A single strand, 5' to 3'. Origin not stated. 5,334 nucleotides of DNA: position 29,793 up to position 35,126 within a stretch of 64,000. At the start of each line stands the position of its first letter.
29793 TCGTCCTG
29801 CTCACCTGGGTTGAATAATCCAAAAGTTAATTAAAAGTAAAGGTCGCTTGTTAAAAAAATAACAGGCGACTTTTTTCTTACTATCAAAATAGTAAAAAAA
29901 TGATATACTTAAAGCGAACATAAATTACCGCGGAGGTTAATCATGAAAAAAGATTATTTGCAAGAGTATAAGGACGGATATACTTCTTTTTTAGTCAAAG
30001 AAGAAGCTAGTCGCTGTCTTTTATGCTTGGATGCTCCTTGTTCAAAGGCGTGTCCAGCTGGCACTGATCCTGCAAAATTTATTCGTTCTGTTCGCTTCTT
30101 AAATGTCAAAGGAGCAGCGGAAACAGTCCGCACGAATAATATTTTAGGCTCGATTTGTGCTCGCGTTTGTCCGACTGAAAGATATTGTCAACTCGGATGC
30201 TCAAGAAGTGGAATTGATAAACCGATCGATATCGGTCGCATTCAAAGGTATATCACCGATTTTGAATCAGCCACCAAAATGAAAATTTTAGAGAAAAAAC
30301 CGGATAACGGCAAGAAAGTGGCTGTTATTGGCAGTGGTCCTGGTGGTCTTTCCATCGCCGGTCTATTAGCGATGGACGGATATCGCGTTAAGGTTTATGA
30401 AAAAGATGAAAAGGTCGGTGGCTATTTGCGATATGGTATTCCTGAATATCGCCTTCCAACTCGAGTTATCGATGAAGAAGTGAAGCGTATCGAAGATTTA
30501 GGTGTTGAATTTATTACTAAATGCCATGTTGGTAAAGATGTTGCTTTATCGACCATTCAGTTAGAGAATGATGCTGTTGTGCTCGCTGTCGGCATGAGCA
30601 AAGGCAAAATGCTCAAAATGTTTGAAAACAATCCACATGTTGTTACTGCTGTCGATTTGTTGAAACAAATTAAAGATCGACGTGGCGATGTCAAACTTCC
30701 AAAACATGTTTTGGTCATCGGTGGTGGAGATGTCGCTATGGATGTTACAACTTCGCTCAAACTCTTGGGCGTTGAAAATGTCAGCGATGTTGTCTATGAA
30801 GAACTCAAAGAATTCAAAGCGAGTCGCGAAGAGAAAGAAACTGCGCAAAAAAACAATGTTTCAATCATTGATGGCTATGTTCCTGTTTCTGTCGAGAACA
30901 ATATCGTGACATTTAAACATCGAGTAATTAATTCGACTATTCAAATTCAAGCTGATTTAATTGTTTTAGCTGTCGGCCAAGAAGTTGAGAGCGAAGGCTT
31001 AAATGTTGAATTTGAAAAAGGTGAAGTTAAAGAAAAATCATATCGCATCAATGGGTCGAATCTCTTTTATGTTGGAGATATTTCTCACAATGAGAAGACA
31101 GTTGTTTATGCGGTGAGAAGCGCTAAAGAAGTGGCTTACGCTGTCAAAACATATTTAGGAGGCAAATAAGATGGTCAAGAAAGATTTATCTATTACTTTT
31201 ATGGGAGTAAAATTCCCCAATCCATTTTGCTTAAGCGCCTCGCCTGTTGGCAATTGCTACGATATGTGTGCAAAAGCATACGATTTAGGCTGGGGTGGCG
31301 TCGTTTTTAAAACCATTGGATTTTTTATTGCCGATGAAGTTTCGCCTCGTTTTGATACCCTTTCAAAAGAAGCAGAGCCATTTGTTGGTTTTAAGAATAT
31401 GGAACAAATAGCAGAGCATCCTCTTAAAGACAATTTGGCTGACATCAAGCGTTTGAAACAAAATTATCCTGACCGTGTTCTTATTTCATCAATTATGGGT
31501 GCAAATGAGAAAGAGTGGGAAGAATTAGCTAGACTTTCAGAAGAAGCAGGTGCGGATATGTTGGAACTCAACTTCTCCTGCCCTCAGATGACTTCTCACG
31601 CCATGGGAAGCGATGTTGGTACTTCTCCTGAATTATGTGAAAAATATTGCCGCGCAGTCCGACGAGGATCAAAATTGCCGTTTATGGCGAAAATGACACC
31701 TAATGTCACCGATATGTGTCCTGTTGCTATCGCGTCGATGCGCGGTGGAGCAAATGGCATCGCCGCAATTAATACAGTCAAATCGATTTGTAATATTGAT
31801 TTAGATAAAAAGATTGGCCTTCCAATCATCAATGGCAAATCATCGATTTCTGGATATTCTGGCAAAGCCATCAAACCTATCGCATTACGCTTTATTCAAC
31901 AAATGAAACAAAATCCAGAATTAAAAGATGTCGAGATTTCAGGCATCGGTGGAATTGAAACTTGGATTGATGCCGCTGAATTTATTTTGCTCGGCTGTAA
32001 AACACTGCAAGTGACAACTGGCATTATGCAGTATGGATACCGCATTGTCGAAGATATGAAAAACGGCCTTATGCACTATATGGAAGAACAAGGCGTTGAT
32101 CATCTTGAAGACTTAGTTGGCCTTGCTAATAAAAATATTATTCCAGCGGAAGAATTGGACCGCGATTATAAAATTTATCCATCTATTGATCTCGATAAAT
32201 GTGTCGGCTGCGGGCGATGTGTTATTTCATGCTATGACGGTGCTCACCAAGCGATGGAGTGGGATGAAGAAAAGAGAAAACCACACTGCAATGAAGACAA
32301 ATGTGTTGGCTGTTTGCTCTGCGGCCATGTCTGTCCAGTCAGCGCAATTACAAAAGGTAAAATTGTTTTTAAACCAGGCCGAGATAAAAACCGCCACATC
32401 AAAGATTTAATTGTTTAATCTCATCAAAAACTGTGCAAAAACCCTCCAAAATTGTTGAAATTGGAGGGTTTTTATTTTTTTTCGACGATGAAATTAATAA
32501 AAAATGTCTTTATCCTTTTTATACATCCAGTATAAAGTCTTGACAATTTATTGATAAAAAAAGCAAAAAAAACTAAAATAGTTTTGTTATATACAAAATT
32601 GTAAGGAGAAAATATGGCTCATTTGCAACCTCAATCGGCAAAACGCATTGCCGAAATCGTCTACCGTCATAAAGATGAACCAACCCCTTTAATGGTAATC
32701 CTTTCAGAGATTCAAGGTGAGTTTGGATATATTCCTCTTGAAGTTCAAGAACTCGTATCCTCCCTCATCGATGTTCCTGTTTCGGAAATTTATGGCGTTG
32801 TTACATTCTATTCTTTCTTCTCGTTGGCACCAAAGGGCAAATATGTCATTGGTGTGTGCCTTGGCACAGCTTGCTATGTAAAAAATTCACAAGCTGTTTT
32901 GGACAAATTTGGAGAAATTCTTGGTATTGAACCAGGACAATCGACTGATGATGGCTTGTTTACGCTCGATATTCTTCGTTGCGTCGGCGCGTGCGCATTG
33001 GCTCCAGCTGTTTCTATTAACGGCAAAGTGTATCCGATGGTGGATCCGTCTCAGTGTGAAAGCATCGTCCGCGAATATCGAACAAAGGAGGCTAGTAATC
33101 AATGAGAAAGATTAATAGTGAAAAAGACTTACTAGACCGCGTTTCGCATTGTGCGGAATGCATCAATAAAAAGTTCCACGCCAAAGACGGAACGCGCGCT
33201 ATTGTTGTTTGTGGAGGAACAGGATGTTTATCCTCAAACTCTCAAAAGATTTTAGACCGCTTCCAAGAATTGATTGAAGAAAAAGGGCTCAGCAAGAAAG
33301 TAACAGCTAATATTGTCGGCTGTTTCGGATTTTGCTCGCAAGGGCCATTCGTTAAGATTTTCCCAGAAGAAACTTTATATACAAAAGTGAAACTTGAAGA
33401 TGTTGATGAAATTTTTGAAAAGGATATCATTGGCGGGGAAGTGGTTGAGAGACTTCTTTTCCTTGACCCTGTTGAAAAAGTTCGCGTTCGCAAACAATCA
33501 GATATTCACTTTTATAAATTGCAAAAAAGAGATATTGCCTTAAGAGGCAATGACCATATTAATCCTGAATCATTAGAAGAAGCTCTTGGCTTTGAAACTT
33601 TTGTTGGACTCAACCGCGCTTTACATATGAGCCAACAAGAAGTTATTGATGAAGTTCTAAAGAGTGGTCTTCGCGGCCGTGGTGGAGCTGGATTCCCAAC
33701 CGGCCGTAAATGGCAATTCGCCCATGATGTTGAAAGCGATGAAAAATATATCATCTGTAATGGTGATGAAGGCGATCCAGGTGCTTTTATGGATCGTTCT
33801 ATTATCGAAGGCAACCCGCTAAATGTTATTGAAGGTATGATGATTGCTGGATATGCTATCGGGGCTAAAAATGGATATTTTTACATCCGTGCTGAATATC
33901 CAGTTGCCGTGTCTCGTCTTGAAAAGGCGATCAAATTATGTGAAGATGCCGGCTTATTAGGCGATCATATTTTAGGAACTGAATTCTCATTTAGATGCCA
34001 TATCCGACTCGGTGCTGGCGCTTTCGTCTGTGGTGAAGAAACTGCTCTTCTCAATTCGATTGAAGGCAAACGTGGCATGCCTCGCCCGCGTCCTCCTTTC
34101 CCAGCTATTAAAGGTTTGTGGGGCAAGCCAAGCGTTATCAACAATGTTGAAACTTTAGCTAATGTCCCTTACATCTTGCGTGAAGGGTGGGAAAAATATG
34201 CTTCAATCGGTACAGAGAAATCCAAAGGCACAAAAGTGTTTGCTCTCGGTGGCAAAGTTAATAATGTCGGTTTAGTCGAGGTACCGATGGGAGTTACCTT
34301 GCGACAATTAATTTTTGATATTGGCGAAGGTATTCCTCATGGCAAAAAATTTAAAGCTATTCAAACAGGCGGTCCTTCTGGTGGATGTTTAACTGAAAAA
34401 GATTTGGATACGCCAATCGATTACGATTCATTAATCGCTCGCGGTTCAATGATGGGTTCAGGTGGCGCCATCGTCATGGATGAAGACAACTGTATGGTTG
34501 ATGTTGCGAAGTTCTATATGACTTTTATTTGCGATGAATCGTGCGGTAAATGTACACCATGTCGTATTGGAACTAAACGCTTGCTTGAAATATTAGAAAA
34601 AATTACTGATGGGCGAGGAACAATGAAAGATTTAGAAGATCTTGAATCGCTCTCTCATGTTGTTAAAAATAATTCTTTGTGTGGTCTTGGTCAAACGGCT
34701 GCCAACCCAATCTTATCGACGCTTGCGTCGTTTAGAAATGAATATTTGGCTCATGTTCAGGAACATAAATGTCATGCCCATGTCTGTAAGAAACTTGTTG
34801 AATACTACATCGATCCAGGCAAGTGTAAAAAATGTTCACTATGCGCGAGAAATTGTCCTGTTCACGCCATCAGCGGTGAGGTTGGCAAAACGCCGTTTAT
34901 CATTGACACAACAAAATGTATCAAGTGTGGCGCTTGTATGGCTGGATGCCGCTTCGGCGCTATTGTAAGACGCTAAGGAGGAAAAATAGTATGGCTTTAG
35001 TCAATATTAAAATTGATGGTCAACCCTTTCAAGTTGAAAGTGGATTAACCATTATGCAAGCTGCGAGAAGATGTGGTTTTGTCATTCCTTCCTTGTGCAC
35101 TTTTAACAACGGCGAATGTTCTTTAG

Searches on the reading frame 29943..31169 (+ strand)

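Call 86: search_protein_families(library=pfam, proteins=[window:29943-31169:+], max_evalue=0.00001)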
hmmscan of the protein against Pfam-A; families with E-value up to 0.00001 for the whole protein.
window:29943-31169:+ (408 aa): 4 families
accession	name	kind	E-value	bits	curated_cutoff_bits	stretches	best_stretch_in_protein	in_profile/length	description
PF14691.11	Fer4_20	-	9.7e-31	106.3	25.8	1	6-111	5-111/113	Dihydroprymidine dehydrogenase domain II, 4Fe-4S cluster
PF07992.20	Pyr_redox_2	-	4.4e-23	82.6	26.1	1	124-394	1-291/291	Pyridine nucleotide-disulphide oxidoreductase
PF13450.12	NAD_binding_8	-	9e-08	32.7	21.9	1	128-162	1-35/68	NAD(P)-binding Rossmann-like domain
PF00070.33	Pyr_redox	-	2.5e-07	31.5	22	0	255-320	1-69/82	Pyridine nucleotide-disulphide oxidoreductase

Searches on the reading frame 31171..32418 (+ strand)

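Call 86: search_protein_families(library=pfam, proteins=[window:31171-32418:+], max_evalue=0.00001)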
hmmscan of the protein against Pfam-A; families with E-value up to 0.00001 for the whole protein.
window:31171-32418:+ (415 aa): 5 families
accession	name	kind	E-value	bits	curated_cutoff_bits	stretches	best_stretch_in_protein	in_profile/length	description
PF01180.27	DHO_dh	-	1.8e-35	123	27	1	6-304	2-291/291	Dihydroorotate dehydrogenase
PF14697.11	Fer4_21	-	2.7e-14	53.5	35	1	339-393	3-57/59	4Fe-4S dicluster domain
PF12838.12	Fer4_7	-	6.2e-09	36.6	27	1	343-392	1-52/52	4Fe-4S dicluster domain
PF00037.32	Fer4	-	1e-08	35.1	21.1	0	374-394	4-24/24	4Fe-4S binding domain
PF13237.11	Fer4_10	-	5.9e-06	26.6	25.5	1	337-389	2-53/53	4Fe-4S dicluster domain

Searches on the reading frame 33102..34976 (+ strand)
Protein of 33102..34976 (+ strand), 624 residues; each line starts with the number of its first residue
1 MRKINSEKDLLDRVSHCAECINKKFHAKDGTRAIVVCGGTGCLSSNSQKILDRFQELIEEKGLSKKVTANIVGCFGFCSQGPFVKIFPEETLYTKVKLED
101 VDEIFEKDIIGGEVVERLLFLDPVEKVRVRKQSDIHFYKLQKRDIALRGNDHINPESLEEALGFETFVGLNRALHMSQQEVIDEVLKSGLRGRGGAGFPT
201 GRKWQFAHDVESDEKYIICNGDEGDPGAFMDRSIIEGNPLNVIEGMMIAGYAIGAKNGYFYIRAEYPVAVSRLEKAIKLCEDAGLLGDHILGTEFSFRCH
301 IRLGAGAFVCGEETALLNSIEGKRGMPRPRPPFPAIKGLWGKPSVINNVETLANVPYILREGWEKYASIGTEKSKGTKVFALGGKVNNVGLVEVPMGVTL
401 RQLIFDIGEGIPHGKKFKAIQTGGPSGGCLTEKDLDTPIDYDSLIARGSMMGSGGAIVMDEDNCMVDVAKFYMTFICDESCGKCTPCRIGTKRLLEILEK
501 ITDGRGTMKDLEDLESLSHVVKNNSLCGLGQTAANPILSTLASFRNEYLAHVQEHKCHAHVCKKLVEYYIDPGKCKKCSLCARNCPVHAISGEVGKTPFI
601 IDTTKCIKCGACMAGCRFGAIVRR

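Call 86: search_protein_families(library=pfam, proteins=[window:33102-34976:+], max_evalue=0.00001)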
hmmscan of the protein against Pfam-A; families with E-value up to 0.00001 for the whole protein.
window:33102-34976:+ (624 aa): 7 families
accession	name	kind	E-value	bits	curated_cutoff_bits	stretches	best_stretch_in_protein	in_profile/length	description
PF01512.22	Complex1_51K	-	7e-46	156.3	31.2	1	186-356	2-149/150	Nuo51 FMN-binding domain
PF10589.14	NADH_4Fe-4S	-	1.3e-33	115.2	23.5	1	467-551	1-85/85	NADH-ubiquinone oxidoreductase-F iron-sulfur binding region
PF00037.32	Fer4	-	7.7e-10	38.6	21.1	1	568-591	1-24/24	4Fe-4S binding domain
PF01257.25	2Fe-2S_thioredx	-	1.1e-07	32.2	24.8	1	28-107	62-143/145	Thioredoxin-like [2Fe-2S] ferredoxin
PF13237.11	Fer4_10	-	7.6e-07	29.4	25.5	1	568-616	2-52/53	4Fe-4S dicluster domain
PF12837.12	Fer4_6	-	8e-07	29.2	25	0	601-621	4-24/24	4Fe-4S binding domain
PF13187.11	Fer4_9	-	2e-06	28.1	27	1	574-621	1-52/52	4Fe-4S dicluster domain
